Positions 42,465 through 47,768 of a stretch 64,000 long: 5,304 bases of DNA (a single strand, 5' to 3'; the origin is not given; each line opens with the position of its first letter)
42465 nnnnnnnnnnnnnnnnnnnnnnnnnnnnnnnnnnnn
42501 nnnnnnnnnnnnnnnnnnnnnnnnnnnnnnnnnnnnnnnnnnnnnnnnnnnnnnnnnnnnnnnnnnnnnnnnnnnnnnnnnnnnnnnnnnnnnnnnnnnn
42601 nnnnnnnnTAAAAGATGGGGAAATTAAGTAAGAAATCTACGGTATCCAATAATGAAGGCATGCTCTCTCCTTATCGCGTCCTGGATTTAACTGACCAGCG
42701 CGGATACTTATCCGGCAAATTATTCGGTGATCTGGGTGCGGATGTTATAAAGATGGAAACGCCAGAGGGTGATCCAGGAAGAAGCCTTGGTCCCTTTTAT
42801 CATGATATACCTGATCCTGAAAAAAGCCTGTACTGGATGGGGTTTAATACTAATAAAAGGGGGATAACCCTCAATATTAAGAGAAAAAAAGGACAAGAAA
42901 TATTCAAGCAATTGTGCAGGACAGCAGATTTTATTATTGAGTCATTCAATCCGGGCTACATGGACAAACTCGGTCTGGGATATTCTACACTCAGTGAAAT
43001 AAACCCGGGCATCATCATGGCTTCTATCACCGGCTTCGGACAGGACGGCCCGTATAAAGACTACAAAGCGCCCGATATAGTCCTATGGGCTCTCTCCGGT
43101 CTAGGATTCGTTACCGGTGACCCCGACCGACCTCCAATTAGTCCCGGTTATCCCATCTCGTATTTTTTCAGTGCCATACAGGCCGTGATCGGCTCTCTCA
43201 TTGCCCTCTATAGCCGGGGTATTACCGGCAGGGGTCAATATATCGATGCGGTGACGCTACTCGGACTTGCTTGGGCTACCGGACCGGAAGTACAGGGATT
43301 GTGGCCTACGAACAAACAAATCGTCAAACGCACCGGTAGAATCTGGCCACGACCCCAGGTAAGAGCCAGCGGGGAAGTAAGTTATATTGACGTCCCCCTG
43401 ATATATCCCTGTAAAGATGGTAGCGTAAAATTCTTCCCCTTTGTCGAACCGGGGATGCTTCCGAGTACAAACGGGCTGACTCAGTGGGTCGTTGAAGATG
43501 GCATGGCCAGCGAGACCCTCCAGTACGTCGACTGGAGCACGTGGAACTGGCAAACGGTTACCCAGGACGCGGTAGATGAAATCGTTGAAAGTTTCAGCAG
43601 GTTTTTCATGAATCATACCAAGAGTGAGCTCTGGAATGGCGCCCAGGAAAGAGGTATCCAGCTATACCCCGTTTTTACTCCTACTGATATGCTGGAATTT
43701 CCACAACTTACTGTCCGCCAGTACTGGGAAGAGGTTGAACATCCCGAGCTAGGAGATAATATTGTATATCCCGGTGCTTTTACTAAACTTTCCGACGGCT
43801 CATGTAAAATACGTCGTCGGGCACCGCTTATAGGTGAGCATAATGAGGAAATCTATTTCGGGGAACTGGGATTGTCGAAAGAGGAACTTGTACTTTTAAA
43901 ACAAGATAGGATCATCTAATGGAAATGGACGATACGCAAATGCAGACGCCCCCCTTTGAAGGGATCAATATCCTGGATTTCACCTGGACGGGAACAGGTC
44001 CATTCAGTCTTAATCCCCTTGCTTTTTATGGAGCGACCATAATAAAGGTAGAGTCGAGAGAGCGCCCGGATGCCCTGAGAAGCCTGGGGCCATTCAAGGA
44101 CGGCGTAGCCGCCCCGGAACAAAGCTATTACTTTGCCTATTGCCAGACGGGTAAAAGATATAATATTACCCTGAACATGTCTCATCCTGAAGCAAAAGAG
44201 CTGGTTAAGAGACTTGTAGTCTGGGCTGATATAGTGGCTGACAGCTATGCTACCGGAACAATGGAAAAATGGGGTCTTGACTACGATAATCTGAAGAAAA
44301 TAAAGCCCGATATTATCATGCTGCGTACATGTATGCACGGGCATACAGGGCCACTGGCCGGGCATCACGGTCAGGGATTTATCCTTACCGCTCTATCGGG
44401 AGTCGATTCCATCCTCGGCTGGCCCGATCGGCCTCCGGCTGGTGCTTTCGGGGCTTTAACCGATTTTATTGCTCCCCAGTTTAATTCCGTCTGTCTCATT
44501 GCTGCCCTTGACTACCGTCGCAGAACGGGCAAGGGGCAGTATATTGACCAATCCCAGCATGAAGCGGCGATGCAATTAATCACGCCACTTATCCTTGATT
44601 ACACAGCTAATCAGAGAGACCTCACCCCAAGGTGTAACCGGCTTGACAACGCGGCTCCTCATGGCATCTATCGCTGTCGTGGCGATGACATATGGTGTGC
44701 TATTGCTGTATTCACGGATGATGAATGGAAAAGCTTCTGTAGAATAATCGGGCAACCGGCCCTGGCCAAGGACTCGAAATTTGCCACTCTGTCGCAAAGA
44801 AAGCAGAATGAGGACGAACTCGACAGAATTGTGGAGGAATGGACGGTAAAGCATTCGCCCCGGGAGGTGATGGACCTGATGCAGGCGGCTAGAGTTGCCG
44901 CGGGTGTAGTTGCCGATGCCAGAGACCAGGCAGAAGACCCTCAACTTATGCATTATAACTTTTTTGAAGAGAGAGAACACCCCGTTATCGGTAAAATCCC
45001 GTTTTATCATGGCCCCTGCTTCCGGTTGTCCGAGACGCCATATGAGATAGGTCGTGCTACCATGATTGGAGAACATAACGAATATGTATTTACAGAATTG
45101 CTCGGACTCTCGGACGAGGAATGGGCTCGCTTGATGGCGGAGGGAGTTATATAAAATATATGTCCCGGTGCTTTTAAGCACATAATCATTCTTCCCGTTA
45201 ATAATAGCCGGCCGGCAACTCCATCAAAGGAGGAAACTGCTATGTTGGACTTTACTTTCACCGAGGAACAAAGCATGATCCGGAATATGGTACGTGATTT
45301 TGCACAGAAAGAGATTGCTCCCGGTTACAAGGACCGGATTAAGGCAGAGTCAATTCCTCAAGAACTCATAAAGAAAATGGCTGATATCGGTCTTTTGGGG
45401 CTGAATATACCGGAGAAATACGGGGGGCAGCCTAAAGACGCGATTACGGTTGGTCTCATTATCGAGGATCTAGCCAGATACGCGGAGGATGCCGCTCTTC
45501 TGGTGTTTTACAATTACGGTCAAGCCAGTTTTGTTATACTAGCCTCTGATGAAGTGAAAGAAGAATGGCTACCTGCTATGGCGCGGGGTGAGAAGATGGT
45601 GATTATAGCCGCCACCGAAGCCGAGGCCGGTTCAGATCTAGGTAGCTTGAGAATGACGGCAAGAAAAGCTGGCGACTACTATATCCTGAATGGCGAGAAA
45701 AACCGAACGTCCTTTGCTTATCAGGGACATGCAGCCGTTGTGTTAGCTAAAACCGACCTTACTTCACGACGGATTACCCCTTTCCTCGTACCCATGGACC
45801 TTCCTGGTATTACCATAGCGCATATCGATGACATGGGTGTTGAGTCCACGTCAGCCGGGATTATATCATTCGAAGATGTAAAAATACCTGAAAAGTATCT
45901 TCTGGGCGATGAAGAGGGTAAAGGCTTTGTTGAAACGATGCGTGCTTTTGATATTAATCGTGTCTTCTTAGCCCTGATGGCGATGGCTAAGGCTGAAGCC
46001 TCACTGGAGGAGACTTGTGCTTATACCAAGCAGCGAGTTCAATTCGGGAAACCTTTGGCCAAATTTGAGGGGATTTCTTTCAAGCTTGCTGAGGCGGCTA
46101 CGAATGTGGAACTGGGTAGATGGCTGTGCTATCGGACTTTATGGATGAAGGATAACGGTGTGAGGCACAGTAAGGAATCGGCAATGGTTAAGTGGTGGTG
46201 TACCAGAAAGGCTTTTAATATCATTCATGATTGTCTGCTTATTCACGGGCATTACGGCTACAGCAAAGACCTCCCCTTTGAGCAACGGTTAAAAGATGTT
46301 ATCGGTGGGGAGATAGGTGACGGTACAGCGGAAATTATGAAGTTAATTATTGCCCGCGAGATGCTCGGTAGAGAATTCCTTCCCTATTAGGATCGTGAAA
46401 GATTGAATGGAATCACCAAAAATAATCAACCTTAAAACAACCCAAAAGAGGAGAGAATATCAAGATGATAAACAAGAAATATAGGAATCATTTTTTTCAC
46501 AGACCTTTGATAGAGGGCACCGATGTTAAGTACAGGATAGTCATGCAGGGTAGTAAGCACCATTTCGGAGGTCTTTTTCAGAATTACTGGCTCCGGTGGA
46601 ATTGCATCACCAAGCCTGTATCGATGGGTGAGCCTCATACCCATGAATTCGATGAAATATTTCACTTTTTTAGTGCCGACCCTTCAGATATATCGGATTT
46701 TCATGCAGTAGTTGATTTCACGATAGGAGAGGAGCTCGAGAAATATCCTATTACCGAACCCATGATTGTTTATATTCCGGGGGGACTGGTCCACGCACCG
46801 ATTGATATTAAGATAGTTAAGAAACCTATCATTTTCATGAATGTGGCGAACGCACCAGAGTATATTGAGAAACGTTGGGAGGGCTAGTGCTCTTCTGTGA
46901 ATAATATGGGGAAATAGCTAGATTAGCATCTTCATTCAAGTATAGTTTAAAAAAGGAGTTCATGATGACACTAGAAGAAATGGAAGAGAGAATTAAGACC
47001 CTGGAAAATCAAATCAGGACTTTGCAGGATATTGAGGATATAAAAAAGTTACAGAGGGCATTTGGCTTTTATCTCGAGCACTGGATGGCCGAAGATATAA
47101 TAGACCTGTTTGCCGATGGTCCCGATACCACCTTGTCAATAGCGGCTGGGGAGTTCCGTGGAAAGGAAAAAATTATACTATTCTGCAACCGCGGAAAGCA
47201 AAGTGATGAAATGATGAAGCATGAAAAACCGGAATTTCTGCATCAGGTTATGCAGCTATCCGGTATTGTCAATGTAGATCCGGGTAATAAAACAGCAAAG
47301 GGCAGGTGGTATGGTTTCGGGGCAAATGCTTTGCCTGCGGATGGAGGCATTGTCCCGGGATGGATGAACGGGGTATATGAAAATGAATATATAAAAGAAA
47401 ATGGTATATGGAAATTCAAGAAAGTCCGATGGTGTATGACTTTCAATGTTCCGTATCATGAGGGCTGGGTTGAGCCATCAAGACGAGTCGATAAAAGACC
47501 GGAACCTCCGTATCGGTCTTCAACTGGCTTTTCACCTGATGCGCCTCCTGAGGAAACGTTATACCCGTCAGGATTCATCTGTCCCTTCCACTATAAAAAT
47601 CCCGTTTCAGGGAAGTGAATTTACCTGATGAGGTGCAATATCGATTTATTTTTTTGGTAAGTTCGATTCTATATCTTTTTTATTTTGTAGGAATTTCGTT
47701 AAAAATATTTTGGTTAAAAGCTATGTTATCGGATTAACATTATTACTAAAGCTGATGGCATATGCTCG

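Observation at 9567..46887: Four dispersed paralogs of an unassigned ~140-aa cupin-like protein, each attached to a transport or catabolic operon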

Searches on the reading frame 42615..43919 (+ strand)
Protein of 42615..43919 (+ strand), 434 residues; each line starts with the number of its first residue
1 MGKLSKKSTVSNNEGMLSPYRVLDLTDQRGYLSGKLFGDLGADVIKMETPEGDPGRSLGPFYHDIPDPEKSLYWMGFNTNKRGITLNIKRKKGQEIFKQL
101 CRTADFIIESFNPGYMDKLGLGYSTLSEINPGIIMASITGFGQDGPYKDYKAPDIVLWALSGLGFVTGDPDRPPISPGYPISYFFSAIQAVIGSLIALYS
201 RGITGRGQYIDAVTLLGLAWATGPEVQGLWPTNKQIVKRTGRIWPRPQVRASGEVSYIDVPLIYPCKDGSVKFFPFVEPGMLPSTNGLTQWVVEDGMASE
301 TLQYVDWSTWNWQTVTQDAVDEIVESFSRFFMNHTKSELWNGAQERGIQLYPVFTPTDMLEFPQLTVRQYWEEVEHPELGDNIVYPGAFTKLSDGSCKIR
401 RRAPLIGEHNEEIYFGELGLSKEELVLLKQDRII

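Call 20: search_protein_families(library=pfam, proteins=[window:42615-43919:+], max_evalue=0.00001)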
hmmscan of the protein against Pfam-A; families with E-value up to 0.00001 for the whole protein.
window:42615-43919:+ (434 aa): 1 family
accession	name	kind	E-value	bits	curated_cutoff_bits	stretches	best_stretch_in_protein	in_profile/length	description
PF02515.22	CoA_transf_3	-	4.1e-76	256.9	23.3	1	18-410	2-366/366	CoA-transferase family III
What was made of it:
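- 37777..46390 (+): Beta-oxidation-type module upstream of P4: ECH, CoA_transf_3, DUF35-OB, thiolase, 3HCDH, two more CoA_transf_3, acyl-CoA dehydrogenase. Pfam (call 20).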

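Call 65: search_protein_families(library=ncbifam, proteins=[window:42615-43919:+], max_evalue=1e-10)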
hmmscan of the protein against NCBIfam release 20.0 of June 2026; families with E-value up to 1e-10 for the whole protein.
window:42615-43919:+ (434 aa): 7 families
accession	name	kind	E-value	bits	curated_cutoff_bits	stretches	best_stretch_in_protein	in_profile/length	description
NF003809.0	PRK05398.1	subfamily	3.3e-54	184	442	2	17-211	5-197/416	formyl-CoA transferase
TIGR03253.1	oxalate_frc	equivalog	2.1e-53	181.6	504.2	2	19-211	6-196/416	formyl-CoA transferase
NF052585.1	SucGlutTfsCaiB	equivalog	8.9e-47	159.5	750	1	17-213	8-208/394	succinate--glutarate CoA-transferase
NF041294.1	Scnl_mescCoAtase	equivalog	2.2e-44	152.1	700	1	16-212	3-204/381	succinyl-CoA:mesaconate CoA-transferase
NF008511.0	PRK11430.1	equivalog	6.3e-37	127.6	522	1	13-212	6-202/381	CoA:oxalate CoA-transferase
NF002914.1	PRK03525.1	equivalog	1.4e-19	70.3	413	1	34-430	28-393/400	L-carnitine CoA-transferase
TIGR04253.1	mesacon_CoA_iso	equivalog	7.2e-15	54.9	725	1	32-211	19-191/403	2-methylfumaryl-CoA isomerase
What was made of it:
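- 37777..46390 (+): The ACAD is nearest to cyclohexanecarboxyl-CoA dehydrogenase, below cutoff (call 65).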

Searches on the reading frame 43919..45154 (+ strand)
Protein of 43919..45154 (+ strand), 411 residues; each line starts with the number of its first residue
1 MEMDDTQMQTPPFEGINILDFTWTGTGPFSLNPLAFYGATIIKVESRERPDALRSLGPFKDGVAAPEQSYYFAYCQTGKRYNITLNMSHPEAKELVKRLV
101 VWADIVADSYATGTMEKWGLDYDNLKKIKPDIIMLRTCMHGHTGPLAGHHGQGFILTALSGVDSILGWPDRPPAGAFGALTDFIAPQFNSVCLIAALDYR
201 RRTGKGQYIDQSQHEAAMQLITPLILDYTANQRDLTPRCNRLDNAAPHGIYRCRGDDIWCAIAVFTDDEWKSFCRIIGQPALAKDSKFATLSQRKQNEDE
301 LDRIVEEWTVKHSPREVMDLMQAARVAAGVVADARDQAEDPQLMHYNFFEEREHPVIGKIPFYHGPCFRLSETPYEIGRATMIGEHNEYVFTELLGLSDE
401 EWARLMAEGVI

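Call 20: search_protein_families(library=pfam, proteins=[window:43919-45154:+], max_evalue=0.00001)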
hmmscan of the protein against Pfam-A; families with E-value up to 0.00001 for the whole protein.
window:43919-45154:+ (411 aa): 1 family
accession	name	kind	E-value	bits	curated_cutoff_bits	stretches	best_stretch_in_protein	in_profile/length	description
PF02515.22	CoA_transf_3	-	6.2e-91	305.7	23.3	1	14-386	2-365/366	CoA-transferase family III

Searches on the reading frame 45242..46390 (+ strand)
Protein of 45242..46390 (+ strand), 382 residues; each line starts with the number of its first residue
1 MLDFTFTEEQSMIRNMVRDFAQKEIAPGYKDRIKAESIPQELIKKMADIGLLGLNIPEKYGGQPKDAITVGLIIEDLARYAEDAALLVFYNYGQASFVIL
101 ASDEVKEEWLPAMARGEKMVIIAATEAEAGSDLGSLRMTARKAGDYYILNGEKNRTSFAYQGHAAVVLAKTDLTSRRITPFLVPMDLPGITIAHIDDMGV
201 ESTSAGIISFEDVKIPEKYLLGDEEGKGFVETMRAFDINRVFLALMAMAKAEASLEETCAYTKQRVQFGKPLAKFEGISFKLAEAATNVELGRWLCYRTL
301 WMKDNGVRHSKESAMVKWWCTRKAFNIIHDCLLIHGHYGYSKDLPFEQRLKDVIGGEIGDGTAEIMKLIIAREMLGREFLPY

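Call 20: search_protein_families(library=pfam, proteins=[window:45242-46390:+], max_evalue=0.00001)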
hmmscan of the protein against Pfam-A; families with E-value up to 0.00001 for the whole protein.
window:45242-46390:+ (382 aa): 4 families
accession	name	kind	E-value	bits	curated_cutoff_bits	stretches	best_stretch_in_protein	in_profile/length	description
PF00441.29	Acyl-CoA_dh_1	-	1.6e-40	139.1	22.4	1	226-375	1-150/150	Acyl-CoA dehydrogenase, C-terminal domain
PF02771.21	Acyl-CoA_dh_N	-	5.2e-27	94.9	22.9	1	7-117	1-113/113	Acyl-CoA dehydrogenase, N-terminal domain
PF02770.24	Acyl-CoA_dh_M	-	2.2e-16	60.3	33.3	1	122-213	2-97/97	Acyl-CoA dehydrogenase, middle domain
PF08028.16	Acyl-CoA_dh_2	-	3.2e-07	31.2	22.7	1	244-353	4-123/134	Acyl-CoA dehydrogenase, C-terminal domain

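Call 65: search_protein_families(library=ncbifam, proteins=[window:45242-46390:+], max_evalue=1e-10)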
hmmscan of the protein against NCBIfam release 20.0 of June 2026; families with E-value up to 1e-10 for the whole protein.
window:45242-46390:+ (382 aa): 20 families
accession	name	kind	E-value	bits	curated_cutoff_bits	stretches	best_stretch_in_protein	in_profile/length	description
TIGR03207.1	cyc_hxne_CoA_dh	equivalog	6.1e-111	370.7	575.35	1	8-374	3-371/372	cyclohexanecarboxyl-CoA dehydrogenase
NF042972.1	AcrlCoAredClosAcrC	equivalog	3.1e-88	296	640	1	2-375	1-377/378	acryloyl-CoA reductase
NF008997.0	PRK12341.1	equivalog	2.9e-63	214.2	537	1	2-375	1-377/382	acyl-CoA dehydrogenase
NF045552.1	GlutCoADH_Des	equivalog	4.1e-62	210.6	470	1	2-376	1-381/387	glutaryl-CoA dehydrogenase Acd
NF043006.1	CyhCrbnylCoADH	equivalog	5.5e-60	203.3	650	1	6-375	4-376/380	cyclohexane-1-carbonyl-CoA dehydrogenase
NF042439.1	SulpropCoADesulf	equivalog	5.8e-58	196.4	600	1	16-377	3-373/379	3-sulfinopropanoyl-CoA desulfinase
NF058590.1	AcCoDHFadEBacil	equivalog_domain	2.6e-56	191.3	600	1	6-377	21-413/586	acyl-CoA dehydrogenase FadE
NF002885.1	PRK03354.1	equivalog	8.3e-56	189.6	540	1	2-375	1-374/378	crotonobetainyl-CoA dehydrogenase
NF053553.1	prodigi_MBC_PigA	equivalog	1.6e-54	185.5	500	1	2-374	1-379/381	prodigiosin MBC biosynthesis dehydrogenase PigA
NF045652.1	ProlPCPDhRedW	equivalog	2.2e-43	148.5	650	1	9-374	3-373/376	L-prolyl-[peptidyl-carrier protein] dehydrogenase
NF052270.1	Staph_DH_FadE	equivalog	8.4e-30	103.8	600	1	7-377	22-396/400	acyl-CoA dehydrogenase FadE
NF007000.1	PRK09463.1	subfamily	6.5e-28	97.5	600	2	177-338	232-396/726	acyl-CoA dehydrogenase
NF009586.0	PRK13026.1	subfamily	6.4e-25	87.6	608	2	176-336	266-429/777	acyl-CoA dehydrogenase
TIGR03203.1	pimD_small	equivalog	2.4e-21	76.3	652.7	1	3-296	1-296/378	pimeloyl-CoA dehydrogenase small subunit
TIGR03204.1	pimC_large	equivalog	4e-19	68.8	623.85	1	3-291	1-291/395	pimeloyl-CoA dehydrogenase large subunit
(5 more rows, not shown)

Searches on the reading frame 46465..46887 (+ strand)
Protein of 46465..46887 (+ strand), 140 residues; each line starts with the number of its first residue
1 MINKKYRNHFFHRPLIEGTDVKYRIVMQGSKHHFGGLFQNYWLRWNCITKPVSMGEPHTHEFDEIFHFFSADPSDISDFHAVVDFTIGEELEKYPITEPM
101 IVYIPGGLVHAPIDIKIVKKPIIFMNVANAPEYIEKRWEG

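Call 6: search_protein_families(library=pfam, proteins=[window:46465-46887:+], max_evalue=10)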
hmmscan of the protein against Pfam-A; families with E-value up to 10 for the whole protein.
window:46465-46887:+ (140 aa): 0 families

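Call 7: search_protein_families(library=ncbifam, proteins=[window:46465-46887:+], max_evalue=10)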
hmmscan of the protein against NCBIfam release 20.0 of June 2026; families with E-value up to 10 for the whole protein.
window:46465-46887:+ (140 aa): 0 families

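Call 72: predict_structure(alignment_id=A3)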
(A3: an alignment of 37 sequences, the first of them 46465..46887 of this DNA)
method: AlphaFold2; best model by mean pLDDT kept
length: 140 residues; sequences in the alignment: 37
mean_pLDDT: 87.9   pTM: 0.82
mean pLDDT of the five models: 87.9, 87.6, 86.6, 86.1, 84.7
residues with pLDDT >= 90: 94; 70-90: 28; 50-70: 13; < 50: 5
segments of 3 or more residues with pLDDT < 50: none
pLDDT, mean of each block of 10 residues (from residue 1): 81 86 67 56 90 96 94 92 97 97 95 98 93 89
secondary structure, 60 per line:
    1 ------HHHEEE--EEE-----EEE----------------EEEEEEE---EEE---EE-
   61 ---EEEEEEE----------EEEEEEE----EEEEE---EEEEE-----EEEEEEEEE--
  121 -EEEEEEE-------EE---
elements in order: E10-12 E15-17 E23-25 E42-48 E52-54 E64-70 E81-87 E92-96 E100-104 E110-118 E122-128

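Call 74: fold_search(model_id=the predicted structure, library=pdb)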
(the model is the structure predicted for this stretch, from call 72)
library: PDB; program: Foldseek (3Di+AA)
matches with E <= 10: 1698; with E <= 0.001: 16
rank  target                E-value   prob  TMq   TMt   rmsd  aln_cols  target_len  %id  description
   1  7eqk_A                1.4e-04  1.00  0.49  0.57   4.9       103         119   21  Structural and mechanistic studies of a novel non-heme iron epimerase/lyase and its utilization in chemoselective synt (released 2022-03-16)
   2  7eup_B                1.6e-04  1.00  0.49  0.59   5.1       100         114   22  Structural and mechanistic studies of a novel non-heme iron epimerase/lyase and its utilization in chemoselective synt (released 2022-03-16)
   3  6j4d                  1.8e-04  1.00  0.52  0.59   4.3       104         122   20  Crystal structure of MarH, an epimerase for biosynthesis of Maremycins in Streptomyces, under pH 4.7, without Zn (released 2020-01-15)
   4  7eqk_B                1.8e-04  1.00  0.48  0.56   4.4        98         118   22  Structural and mechanistic studies of a novel non-heme iron epimerase/lyase and its utilization in chemoselective synt (released 2022-03-16)
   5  7eu6_B                2.1e-04  1.00  0.49  0.61   5.1        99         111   22  Structural and mechanistic studies of a novel non-heme iron epimerase/lyase and its utilization in chemoselective synt (released 2022-03-16)
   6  7euz_B                2.1e-04  1.00  0.49  0.59   5.1        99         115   22  Structural and mechanistic studies of a novel non-heme iron epimerase/lyase and its utilization in chemoselective synt (released 2022-03-16)
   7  2zkl                  2.1e-04  1.00  0.49  0.22   9.4       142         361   14  Crystal Structure of capsular polysaccharide assembling protein CapF from staphylococcus aureus (released 2009-03-31)
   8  6j4b                  2.3e-04  1.00  0.51  0.58   4.5       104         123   20  Crystal structure of MarH, an epimerase for biosynthesis of Maremycins in Streptomyces, under 400 mM Zinc acetate (released 2020-01-15)
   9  7f6x_B                2.6e-04  1.00  0.49  0.60   5.1       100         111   22  Structural and mechanistic studies of a novel non-heme iron epimerase/lyase and its utilization in chemoselective synt (released 2022-03-16)
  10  4e2g_D                2.9e-04  1.00  0.46  0.54   2.7        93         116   20  Crystal structure of Cupin fold protein Sthe2323 from Sphaerobacter thermophilus (released 2012-03-21)
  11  4mv2_A                3.2e-04  1.00  0.45  0.51   9.1       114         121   15  Crystal structure of plu4264 protein from Photorhabdus luminescens (released 2013-10-02)
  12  4e2g_A                5.7e-04  1.00  0.46  0.54   2.6        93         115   20  Crystal structure of Cupin fold protein Sthe2323 from Sphaerobacter thermophilus (released 2012-03-21)
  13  7zvy_B                6.3e-04  1.00  0.51  0.63   3.8       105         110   13  Thermococcus kadokarensis phosphomannose isomerase (released 2022-08-24)
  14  9bwf_B                7.8e-04  1.00  0.42  0.48   2.8        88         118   16  Crystal structure of cellulose oxidative enzyme without ligand (released 2024-12-04)
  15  4mv2_B                8.3e-04  1.00  0.42  0.48   4.0        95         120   17  Crystal structure of plu4264 protein from Photorhabdus luminescens (released 2013-10-02)
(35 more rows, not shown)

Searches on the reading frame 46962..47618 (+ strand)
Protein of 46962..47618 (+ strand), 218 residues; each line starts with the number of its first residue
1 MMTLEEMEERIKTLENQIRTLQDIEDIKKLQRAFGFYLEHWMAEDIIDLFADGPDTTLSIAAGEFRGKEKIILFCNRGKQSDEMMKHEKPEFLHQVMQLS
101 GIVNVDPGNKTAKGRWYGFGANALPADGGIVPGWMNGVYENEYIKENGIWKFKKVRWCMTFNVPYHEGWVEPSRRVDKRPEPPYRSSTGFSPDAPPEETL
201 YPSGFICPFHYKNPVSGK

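Call 20: search_protein_families(library=pfam, proteins=[window:46962-47618:+], max_evalue=0.00001)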
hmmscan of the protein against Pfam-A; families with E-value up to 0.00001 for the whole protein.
window:46962-47618:+ (218 aa): 1 family
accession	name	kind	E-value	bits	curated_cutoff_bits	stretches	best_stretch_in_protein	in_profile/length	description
PF13577.12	SnoaL_4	-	2.9e-17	63.3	24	1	19-156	1-126/126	SnoaL-like domain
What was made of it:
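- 46962..47618 (+): SnoaL_4 (NTF2-like) protein with C-terminal motif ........[ST]GK, 74 bp downstream of P4. Pfam PF13577 E 2.9e-17 (call 20).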

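Call 65: search_protein_families(library=ncbifam, proteins=[window:46962-47618:+], max_evalue=1e-10)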
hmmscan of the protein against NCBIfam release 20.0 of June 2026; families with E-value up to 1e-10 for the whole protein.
window:46962-47618:+ (218 aa): 0 families
